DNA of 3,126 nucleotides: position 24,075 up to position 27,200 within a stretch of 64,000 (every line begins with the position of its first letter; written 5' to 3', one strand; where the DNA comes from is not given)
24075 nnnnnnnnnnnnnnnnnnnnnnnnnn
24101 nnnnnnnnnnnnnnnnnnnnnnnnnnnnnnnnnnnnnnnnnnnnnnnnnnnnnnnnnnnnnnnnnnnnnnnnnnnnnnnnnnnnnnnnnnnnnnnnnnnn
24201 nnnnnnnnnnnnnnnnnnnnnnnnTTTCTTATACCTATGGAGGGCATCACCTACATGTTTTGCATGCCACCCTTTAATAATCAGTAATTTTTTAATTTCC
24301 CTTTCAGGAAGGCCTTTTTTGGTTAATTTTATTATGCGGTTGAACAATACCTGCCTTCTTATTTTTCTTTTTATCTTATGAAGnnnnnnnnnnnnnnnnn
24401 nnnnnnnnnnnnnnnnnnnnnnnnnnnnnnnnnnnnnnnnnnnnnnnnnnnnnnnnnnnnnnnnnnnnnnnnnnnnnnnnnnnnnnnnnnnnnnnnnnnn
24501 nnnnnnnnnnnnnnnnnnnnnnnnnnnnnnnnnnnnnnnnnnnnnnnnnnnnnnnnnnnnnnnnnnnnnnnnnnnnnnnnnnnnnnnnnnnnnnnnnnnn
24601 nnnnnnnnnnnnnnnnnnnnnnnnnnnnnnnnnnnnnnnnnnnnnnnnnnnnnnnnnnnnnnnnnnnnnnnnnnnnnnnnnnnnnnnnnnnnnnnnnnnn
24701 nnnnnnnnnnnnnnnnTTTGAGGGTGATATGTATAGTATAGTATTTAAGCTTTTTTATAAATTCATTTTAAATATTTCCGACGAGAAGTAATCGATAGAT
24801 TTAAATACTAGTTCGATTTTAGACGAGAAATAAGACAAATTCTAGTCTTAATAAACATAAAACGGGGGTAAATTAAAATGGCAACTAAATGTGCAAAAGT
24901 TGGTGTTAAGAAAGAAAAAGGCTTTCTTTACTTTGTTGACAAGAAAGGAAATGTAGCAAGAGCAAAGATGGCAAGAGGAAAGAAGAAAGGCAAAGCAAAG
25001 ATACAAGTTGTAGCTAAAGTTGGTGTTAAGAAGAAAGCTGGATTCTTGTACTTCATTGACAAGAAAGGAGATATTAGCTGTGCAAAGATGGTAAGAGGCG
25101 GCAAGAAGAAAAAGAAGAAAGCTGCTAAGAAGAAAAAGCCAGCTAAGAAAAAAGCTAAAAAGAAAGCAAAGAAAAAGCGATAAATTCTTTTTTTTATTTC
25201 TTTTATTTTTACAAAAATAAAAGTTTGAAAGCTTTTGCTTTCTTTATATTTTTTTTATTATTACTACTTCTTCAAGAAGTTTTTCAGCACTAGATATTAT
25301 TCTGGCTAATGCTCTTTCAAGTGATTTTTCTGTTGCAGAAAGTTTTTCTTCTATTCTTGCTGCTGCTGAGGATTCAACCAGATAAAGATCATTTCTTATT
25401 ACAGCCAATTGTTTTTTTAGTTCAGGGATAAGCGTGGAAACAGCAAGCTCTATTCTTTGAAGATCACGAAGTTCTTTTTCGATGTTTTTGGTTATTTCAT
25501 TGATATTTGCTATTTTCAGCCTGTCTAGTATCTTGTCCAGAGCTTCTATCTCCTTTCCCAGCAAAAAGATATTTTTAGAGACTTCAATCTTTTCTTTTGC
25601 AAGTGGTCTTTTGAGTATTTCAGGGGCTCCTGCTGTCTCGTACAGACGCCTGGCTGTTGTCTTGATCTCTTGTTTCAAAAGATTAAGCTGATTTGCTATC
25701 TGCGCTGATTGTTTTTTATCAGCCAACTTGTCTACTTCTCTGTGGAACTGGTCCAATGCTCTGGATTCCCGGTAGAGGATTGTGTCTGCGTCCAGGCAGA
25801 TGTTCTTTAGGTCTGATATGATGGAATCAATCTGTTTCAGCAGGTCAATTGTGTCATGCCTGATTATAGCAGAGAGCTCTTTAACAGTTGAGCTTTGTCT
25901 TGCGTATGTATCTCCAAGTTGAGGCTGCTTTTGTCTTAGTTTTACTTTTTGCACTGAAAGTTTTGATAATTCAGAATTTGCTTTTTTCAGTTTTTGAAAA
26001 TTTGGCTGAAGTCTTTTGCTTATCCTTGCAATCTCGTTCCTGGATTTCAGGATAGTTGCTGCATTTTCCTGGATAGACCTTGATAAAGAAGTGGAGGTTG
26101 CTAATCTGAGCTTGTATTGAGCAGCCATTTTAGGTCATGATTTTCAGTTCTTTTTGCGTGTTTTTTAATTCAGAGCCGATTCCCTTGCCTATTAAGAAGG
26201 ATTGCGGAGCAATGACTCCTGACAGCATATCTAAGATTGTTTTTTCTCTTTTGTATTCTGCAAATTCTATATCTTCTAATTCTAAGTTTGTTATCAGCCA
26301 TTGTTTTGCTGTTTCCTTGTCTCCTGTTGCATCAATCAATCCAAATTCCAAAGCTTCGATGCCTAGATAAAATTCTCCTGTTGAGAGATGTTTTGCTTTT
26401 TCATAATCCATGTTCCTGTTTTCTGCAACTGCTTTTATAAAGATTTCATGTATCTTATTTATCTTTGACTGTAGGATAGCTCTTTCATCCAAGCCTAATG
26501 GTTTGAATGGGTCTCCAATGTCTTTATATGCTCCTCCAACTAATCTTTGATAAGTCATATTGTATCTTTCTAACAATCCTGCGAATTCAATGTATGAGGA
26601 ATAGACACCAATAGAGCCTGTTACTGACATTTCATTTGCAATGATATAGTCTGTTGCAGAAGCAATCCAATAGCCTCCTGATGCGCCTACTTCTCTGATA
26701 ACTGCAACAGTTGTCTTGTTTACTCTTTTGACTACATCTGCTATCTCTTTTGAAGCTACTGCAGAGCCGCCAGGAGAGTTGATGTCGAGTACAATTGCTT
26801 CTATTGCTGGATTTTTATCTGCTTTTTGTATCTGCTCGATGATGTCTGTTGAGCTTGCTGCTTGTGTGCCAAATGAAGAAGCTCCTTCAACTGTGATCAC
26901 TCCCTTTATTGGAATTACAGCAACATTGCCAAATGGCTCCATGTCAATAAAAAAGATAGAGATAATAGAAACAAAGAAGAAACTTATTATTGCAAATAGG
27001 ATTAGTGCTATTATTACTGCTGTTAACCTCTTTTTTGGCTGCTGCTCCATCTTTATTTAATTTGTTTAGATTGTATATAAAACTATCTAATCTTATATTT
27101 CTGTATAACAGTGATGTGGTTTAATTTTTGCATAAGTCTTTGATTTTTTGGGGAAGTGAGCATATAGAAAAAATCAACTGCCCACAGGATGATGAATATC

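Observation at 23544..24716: Highly basic 4x-repeat membrane protein whose 'KGW' helix module reappears on the tail of a surface-locus protein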

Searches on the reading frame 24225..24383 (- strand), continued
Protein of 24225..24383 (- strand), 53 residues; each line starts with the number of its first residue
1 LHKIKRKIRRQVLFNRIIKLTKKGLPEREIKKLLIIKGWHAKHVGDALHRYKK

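Call 66: search_protein_families(library=pfam, proteins=[P0026, P0112, P0120, P0155, P0158, P0159, P0080, P0068, P0028, P0048], max_evalue=0.0001)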
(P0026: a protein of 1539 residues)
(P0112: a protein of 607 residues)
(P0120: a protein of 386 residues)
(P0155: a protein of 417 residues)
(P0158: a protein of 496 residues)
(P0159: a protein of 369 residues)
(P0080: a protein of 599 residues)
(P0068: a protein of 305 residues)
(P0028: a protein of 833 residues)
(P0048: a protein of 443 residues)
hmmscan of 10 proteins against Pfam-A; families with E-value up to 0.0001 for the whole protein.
P0026 (1539 aa): 14 families
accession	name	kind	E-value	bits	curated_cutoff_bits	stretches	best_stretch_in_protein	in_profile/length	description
PF21982.2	RecX_HTH1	-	1.4e-25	89.4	26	0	944-966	16-38/40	RecX, first three-helix domain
PF18039.7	UBA_6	-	5.5e-16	58.7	23.5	0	765-790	12-36/42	UBA-like domain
PF23053.1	UBA_N4BP1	-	3.6e-10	39.9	27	0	719-734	11-26/45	N4BP1, UBA-like domain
PF13592.12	HTH_33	-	4.2e-09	36.3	25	0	932-957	12-37/60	Winged helix-turn helix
PF22448.1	RepB_primase_C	-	1.9e-07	31.3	26.1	0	1244-1263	13-32/54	RepB DNA-primase C-terminal helical domain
PF17267.7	DUF5333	-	4e-07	30.6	27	0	421-467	40-85/110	Family of unknown function (DUF5333)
PF02845.22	CUE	-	5.5e-07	29.6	21.1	0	766-789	15-39/42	CUE domain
PF21933.2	MCM5_C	-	8e-07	29.3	27.2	0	473-501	13-41/59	MCM5, C-terminal domain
PF02631.22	RecX_HTH2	-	1.3e-06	29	26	0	523-556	8-42/42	RecX, second three-helix domain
PF00627.37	UBA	-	7.4e-06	26.1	22.4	0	660-675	8-23/37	UBA/TS-N domain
PF07499.19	RuvA_C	-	1.1e-05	26.2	24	0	430-444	12-26/47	RuvA, C-terminal domain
PF10440.15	WIYLD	-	3.1e-05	24.2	27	0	425-443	12-30/61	Ubiquitin-binding WIYLD domain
PF08312.17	cwf21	-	5e-05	23.7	23.2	0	1009-1028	16-35/44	cwf21 domain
PF04361.18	DUF494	-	5e-05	23.6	22.6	0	990-1030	7-45/153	Protein of unknown function (DUF494)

P0112 (607 aa): 6 families
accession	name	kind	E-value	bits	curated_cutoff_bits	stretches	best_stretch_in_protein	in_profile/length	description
PF02536.19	mTERF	-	5.1e-36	124.6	23.1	2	144-301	146-305/314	mTERF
PF18039.7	UBA_6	-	1.6e-12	47.7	23.5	0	179-199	1-21/42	UBA-like domain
PF00627.37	UBA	-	1.1e-10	41.5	22.4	0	78-93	6-21/37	UBA/TS-N domain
PF23950.1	MLLE_2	-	5.9e-09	36.1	27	0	181-202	8-29/60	MLLE-related domain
PF23255.1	DUF7070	-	2.8e-05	24.2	27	0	190-205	18-33/49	Domain of unknown function (DUF7070)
PF07499.19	RuvA_C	-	3e-05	24.9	24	0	11-37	13-40/47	RuvA, C-terminal domain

P0120 (386 aa): 1 family
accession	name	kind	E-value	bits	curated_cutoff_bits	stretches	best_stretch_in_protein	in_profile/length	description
PF21982.2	RecX_HTH1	-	2.4e-10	40.6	26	0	285-311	14-40/40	RecX, first three-helix domain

P0155 (417 aa): 0 families

P0158 (496 aa): 0 families

P0159 (369 aa): 0 families

P0080 (599 aa): 1 family
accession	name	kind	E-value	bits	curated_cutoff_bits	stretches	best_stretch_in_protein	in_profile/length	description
PF11617.13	Cu-binding_MopE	-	2.8e-09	37.5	27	1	252-279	1-27/30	Putative metal-binding motif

P0068 (305 aa): 1 family
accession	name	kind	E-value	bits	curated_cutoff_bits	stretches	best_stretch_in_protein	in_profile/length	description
PF21982.2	RecX_HTH1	-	9.7e-06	25.9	26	0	132-146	23-37/40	RecX, first three-helix domain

P0028 (833 aa): 2 families
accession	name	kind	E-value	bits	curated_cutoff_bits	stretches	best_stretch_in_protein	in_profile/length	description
PF00690.31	Cation_ATPase_N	-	5.9e-07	29.5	20.4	0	614-641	8-35/69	Cation transporter/ATPase, N-terminus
PF12106.13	Colicin_E5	-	5.1e-05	23.9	25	0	632-652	9-29/88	Colicin E5 ribonuclease domain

P0048 (443 aa): 1 family
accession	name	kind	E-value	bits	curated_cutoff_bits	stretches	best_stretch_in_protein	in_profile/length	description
PF22448.1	RepB_primase_C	-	3.9e-07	30.3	26.1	0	13-28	11-26/54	RepB DNA-primase C-terminal helical domain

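Call 72: find_homologous_proteins(query=A3, max_evalue=0.001)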
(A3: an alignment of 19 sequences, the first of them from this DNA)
Query A3 (19 sequences): 43 candidates shared short words with the query, none scored E <= 0.001.

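Call 73: list_cluster_members(proteins=[P0123, P0126, P0130, P0156, P0160, P0053, P0060, P0063, P0070, P0085])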
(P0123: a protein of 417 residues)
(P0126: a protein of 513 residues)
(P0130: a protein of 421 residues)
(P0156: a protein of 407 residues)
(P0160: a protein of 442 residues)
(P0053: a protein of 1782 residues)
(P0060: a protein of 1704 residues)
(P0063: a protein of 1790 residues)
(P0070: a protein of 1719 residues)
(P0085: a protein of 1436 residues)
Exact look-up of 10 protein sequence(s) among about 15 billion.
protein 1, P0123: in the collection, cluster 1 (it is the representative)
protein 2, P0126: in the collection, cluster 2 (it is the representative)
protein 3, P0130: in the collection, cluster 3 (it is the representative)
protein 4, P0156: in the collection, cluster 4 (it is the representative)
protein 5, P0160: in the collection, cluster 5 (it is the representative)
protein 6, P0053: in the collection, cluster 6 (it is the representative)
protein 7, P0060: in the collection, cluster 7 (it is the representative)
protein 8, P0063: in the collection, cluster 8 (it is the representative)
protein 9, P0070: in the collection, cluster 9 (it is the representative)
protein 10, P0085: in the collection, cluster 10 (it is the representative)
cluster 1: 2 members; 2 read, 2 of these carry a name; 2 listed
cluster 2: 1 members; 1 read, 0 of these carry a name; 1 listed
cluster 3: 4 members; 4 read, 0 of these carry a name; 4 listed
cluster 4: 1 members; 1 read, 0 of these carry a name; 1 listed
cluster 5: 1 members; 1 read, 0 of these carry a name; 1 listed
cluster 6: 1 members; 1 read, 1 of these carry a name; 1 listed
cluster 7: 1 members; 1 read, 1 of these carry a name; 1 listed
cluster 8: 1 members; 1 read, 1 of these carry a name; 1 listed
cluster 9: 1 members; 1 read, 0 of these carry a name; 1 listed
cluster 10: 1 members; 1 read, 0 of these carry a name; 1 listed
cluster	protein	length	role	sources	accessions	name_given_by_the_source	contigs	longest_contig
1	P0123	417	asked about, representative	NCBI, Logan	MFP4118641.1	MAG: hypothetical protein ACLFTH_01145 [Candidatus Woesearchaeota archaeon]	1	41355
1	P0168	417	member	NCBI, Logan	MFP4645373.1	MAG: hypothetical protein ACLFNB_01890 [Candidatus Woesearchaeota archaeon]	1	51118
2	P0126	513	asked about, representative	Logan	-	-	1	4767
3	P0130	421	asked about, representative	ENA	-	-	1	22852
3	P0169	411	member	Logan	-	-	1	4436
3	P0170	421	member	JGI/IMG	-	-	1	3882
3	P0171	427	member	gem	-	-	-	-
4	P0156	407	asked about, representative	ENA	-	-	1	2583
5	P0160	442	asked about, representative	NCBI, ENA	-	-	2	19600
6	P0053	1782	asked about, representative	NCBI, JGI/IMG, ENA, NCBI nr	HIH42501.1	TPA: S8 family serine peptidase [Candidatus Woesearchaeota archaeon] | S8 family serine peptidase [Candidatus Woesearchaeota archaeon]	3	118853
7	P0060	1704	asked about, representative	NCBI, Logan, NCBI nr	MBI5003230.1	right-handed parallel beta-helix repeat-containing protein [Candidatus Woesearchaeota ...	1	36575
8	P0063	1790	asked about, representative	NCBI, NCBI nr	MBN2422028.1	fibronectin type III domain-containing protein [Candidatus Woesearchaeota archaeon]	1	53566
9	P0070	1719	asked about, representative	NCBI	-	-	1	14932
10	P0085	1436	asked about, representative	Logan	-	-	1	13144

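Call 78: find_encoding_contigs(protein=P0018, flank=6000, max_places=2)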
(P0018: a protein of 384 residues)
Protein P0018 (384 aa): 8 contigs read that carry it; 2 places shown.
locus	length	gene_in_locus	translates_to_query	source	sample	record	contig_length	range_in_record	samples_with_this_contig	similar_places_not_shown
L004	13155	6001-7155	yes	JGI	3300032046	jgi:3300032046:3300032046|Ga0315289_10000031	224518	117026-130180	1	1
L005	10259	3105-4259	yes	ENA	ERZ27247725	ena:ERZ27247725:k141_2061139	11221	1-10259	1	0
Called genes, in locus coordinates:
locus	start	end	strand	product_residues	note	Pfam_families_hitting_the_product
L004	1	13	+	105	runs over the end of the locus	-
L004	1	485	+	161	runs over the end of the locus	PF01252:Peptidase_A8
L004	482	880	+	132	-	PF01451:LMWPc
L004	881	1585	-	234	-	-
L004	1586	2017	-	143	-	-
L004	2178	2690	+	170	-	PF00383:dCMP_cyt_deam_1, PF14437:MafB19-deam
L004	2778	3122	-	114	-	PF01176:eIF-1a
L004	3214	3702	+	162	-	PF06271:RDD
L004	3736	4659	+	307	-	PF25145:NfeD1b_N (weak), PF00574:CLP_protease (faint), PF01343:Peptidase_S49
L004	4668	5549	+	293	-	-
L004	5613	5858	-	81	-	-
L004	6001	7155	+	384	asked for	PF08004:DUF1699 (faint), PF21982:RecX_HTH1 (faint)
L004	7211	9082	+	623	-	PF13448:DUF4114 (weak), PF13948:DUF4215 (weak)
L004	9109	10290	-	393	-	PF01136:Peptidase_U32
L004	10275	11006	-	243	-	-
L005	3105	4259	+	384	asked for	PF08004:DUF1699 (faint), PF21982:RecX_HTH1 (faint)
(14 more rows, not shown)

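Call 79: find_encoding_contigs(protein=P0019, flank=6000, max_places=2)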
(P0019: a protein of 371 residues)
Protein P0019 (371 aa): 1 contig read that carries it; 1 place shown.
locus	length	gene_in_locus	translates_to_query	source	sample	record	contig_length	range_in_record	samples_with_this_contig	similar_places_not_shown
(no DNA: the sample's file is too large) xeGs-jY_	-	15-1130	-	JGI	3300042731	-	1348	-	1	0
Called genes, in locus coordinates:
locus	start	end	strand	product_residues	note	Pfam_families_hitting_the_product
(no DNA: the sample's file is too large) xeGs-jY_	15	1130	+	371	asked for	-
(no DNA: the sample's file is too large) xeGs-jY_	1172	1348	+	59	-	?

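Call 88: find_encoding_contigs(protein=P0016, flank=8000, max_places=1)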
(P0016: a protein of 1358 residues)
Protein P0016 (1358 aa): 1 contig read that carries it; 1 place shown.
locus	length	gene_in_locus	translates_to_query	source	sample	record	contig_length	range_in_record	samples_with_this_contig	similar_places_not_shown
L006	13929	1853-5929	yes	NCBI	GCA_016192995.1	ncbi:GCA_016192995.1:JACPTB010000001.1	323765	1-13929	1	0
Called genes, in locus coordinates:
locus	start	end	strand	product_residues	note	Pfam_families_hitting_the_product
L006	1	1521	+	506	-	PF03935:SKN1_KRE6_Sbg1 (faint)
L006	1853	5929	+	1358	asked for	PF21982:RecX_HTH1 (faint), PF23229:DUF7067 (faint)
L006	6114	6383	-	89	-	-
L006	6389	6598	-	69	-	-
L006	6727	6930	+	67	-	-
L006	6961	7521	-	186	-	PF05168:HEPN (weak)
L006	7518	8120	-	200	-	PF22600:MTPAP-like_central (weak), PF18765:Polbeta (weak), PF01909:NTP_transf_2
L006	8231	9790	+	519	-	PF11617:Cu-binding_MopE (weak)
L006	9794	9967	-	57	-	-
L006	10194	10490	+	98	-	-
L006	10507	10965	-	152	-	-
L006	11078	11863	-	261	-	PF00801:PKD (weak)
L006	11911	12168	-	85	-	PF05016:ParE_toxin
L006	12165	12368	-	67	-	-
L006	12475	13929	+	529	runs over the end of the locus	PF11617:Cu-binding_MopE (weak)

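Call 89: find_encoding_contigs(protein=P0116, flank=8000, max_places=1)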
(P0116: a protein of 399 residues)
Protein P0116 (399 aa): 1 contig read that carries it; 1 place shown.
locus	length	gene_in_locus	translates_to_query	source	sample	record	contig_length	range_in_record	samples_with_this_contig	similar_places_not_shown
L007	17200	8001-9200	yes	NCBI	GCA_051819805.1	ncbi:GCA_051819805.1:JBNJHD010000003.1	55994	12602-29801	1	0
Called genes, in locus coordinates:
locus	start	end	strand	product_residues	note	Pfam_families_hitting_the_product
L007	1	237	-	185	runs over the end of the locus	PF01966:HD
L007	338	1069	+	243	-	PF01163:RIO1, PF01636:APH (weak)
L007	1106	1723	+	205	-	PF01997:Translin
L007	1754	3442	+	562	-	PF01336:tRNA_anti-codon, PF00152:tRNA-synt_2, PF02938:GAD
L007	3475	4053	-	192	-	PF04264:YceI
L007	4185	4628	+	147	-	-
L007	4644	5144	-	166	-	-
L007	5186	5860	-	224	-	-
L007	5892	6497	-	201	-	-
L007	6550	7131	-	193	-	-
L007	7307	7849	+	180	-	PF00013:KH_1 (faint), PF21800:KH_KRR1_2nd, PF22891:KH_PNO1_2nd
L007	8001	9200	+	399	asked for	-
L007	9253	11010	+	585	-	PF02518:HATPase_c, PF13589:HATPase_c_3, PF09239:Topo-VIb_trans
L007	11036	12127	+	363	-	PF04406:TP6A_N, PF20768:Topo_VI_alpha, PF21180:TOP6A-Spo11_Toprim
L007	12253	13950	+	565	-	-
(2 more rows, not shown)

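Call 90: find_encoding_contigs(protein=P0053, flank=8000, max_places=1)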
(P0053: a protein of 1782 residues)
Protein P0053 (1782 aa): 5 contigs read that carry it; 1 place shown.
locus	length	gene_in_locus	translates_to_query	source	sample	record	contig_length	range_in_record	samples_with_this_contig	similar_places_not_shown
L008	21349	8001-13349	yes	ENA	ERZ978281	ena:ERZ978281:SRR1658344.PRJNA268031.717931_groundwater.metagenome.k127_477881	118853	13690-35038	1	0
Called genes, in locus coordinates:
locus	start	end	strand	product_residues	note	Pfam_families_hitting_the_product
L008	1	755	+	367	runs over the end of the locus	-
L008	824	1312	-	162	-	PF01252:Peptidase_A8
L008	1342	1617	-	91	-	-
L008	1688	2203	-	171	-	-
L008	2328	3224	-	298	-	-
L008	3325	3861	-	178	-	-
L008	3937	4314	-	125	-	PF01201:Ribosomal_S8e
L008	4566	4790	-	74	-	PF01423:LSM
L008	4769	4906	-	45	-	-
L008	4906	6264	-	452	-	PF00535:Glycos_transf_2, PF25063:ARM_TT21_C (weak), PF00515:TPR_1 (weak), PF13424:TPR_12, PF13432:TPR_16 (weak), PF13414:TPR_11, PF00515:TPR_1, PF07719:TPR_2 (weak), +11 more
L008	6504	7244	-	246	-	PF14528:LAGLIDADG_3 (weak)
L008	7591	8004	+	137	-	-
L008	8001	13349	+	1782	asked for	PF00082:Peptidase_S8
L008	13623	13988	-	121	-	PF02643:DUF192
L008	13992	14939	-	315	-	PF02219:MTHFR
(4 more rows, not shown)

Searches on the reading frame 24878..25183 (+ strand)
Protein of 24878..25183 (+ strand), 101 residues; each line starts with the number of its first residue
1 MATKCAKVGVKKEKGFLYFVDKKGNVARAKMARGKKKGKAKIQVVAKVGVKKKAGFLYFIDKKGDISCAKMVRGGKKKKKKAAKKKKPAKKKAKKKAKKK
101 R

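Call 4: search_protein_families(library=pfam, proteins=[window:24878-25183:+], max_evalue=1)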
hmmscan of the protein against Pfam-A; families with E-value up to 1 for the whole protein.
window:24878-25183:+ (101 aa): 2 families
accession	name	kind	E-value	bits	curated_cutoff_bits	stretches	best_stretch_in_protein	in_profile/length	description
PF02368.24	Big_2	-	0.014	15.8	22.8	1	20-54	48-76/79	Bacterial Ig-like domain (group 2)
PF11118.13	DUF2627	-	0.54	11.3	22.4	0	46-64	49-67/76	Protein of unknown function (DUF2627)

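Call 70: search_protein_families(library=ncbifam, proteins=[window:24878-25183:+], max_evalue=0.01)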
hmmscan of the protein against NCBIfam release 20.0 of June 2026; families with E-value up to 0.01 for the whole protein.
window:24878-25183:+ (101 aa): 0 families

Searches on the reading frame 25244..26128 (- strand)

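Call 4: search_protein_families(library=pfam, proteins=[window:25244-26128:-], max_evalue=1)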
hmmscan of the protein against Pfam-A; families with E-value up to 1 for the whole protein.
window:25244-26128:- (294 aa): 3 families
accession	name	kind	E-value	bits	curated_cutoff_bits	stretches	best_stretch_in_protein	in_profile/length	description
PF00494.24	SQS_PSY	-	0.023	14.8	26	1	124-161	25-65/263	Squalene/phytoene synthase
PF10407.14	Cytokin_check_N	-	0.073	13.5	22.6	0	145-172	11-38/71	Cdc14 phosphatase binding protein N-terminus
PF25318.1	WH_GDS1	-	0.61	10.6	27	0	11-55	27-71/95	GDS1 winged helix domain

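Call 70: search_protein_families(library=ncbifam, proteins=[window:25244-26128:-], max_evalue=0.01)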
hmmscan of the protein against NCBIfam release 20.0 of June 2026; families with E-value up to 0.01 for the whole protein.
window:25244-26128:- (294 aa): 0 families

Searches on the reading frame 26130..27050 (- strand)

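Call 28: search_protein_families(library=pfam, proteins=[window:26130-27050:-], max_evalue=0.001)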
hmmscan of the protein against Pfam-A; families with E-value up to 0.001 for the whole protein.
window:26130-27050:- (306 aa): 4 families
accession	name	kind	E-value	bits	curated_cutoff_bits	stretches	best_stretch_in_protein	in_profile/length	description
PF01343.23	Peptidase_S49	-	2.5e-36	125.4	24.9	1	111-255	6-150/154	Peptidase family S49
PF00574.28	CLP_protease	-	2.4e-09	37.8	20.2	1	65-134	28-97/182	Clp protease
PF25145.1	NfeD1b_N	-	6.8e-09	36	40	1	73-149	22-97/189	NfeD1b, N-terminal domain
PF01972.22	SDH_protease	-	1.8e-07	30.9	31.3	1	67-162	78-170/286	ClpP-like SDH-type serine proteinase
